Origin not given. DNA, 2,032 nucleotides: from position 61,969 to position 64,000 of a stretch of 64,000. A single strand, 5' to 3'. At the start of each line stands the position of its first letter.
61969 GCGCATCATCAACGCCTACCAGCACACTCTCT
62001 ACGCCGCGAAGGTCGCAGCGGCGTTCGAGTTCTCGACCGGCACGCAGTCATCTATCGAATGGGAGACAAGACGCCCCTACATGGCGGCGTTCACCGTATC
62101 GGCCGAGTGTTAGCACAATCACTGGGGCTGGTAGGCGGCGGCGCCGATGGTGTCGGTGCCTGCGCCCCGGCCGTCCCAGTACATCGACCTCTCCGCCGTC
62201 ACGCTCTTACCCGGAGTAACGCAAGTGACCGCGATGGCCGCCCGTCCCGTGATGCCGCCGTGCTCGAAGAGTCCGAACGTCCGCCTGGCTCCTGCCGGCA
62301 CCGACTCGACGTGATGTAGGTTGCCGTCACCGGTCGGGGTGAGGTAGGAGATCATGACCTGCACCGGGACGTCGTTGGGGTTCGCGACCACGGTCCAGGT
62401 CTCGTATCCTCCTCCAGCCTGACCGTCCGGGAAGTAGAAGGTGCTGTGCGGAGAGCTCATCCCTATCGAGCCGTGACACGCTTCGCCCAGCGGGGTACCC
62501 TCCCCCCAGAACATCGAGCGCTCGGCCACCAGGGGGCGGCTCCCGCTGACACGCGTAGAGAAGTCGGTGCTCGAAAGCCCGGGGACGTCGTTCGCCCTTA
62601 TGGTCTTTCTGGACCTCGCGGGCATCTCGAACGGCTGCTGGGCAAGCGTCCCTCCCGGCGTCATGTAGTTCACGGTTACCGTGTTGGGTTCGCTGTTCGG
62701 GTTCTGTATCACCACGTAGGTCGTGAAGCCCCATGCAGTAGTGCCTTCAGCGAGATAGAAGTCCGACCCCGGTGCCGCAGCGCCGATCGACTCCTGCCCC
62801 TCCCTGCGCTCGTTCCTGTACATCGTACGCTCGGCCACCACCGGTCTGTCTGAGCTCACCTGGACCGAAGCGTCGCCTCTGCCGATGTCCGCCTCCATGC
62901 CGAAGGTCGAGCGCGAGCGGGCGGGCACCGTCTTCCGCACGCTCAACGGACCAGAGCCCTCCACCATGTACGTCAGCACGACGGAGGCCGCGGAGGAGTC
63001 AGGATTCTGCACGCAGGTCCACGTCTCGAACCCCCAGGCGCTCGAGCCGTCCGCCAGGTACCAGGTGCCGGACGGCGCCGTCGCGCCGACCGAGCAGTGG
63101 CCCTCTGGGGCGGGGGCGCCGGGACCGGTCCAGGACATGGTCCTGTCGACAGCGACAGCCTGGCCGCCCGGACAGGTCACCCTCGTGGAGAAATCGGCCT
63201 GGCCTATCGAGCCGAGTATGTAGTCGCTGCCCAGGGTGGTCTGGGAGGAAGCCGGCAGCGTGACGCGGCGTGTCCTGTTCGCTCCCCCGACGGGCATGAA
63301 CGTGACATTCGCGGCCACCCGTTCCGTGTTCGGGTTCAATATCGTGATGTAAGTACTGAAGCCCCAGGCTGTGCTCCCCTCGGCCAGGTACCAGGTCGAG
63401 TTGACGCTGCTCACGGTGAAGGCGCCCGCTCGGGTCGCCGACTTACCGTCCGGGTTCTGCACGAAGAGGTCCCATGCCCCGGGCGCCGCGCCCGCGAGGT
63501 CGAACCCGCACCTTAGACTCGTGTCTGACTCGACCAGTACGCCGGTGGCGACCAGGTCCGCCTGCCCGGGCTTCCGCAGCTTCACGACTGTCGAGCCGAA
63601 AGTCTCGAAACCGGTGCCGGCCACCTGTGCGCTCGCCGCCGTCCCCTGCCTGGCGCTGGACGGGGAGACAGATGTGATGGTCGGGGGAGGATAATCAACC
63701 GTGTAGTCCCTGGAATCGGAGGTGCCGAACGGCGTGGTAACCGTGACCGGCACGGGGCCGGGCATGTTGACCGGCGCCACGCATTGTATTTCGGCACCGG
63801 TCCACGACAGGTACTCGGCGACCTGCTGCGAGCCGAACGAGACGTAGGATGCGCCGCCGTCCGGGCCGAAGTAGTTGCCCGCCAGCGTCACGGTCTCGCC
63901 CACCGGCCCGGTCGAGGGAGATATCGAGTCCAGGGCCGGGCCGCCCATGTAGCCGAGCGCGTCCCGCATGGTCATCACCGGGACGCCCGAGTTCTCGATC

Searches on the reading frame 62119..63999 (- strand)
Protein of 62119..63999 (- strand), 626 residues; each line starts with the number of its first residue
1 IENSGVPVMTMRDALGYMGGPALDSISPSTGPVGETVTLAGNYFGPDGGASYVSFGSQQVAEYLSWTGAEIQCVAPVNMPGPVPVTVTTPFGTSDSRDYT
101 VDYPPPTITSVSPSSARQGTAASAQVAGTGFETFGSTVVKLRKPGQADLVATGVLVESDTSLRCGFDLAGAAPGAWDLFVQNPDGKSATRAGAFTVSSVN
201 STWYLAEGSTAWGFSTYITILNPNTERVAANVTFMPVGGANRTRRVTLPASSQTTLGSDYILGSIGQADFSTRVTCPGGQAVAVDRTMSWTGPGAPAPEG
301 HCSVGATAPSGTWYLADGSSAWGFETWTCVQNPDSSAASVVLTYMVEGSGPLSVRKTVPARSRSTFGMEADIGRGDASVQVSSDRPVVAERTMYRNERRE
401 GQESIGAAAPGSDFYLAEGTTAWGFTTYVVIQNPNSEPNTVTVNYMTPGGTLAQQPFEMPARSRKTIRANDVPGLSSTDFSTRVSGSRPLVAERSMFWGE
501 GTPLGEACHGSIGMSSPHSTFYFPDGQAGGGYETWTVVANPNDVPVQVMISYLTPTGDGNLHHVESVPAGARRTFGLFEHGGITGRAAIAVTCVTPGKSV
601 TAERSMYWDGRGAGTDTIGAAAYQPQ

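Call 6: search_protein_families(library=pfam, proteins=[window:62119-63999:-], max_evalue=0.01)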
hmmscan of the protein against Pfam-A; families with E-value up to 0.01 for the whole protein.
window:62119-63999:- (626 aa): 2 families
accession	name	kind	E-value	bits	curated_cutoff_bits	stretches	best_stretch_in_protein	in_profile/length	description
PF18986.5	DUF5719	-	3.5e-14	53.1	26.2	2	406-466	45-108/319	Family of unknown function (DUF5719)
PF01833.30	TIG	-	9.3e-13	48.4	20.9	1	21-99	1-82/84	IPT/TIG domain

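Call 7: search_protein_families(library=ncbifam, proteins=[window:62119-63999:-], max_evalue=0.01)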
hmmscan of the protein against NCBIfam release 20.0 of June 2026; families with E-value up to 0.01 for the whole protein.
window:62119-63999:- (626 aa): 1 family
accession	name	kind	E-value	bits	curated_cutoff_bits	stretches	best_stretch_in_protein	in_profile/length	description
NF058597.1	CoaZ_rpt_PGGG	domain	4.7e-08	33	30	2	21-101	3-88/88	choice-of-anchor Z repeating domain-containing protein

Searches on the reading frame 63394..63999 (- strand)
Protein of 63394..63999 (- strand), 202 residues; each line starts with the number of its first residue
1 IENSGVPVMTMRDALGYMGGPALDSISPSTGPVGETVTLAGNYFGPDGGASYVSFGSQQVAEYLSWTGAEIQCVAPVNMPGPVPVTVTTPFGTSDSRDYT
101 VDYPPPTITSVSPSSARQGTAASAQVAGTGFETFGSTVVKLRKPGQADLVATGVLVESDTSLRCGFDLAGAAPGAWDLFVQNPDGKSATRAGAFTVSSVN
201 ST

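Call 37: search_protein_families(library=pfam, proteins=[window:63394-63999:-], max_evalue=1)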
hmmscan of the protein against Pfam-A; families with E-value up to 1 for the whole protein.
window:63394-63999:- (202 aa): 2 families
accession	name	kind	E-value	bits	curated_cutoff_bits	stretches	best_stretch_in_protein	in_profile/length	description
PF01833.30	TIG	-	5.8e-14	52.3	20.9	1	21-100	1-83/84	IPT/TIG domain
PF09099.16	Qn_am_d_aIII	-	0.028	15.2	22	0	106-132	2-28/82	Quinohemoprotein amine dehydrogenase, alpha subunit domain III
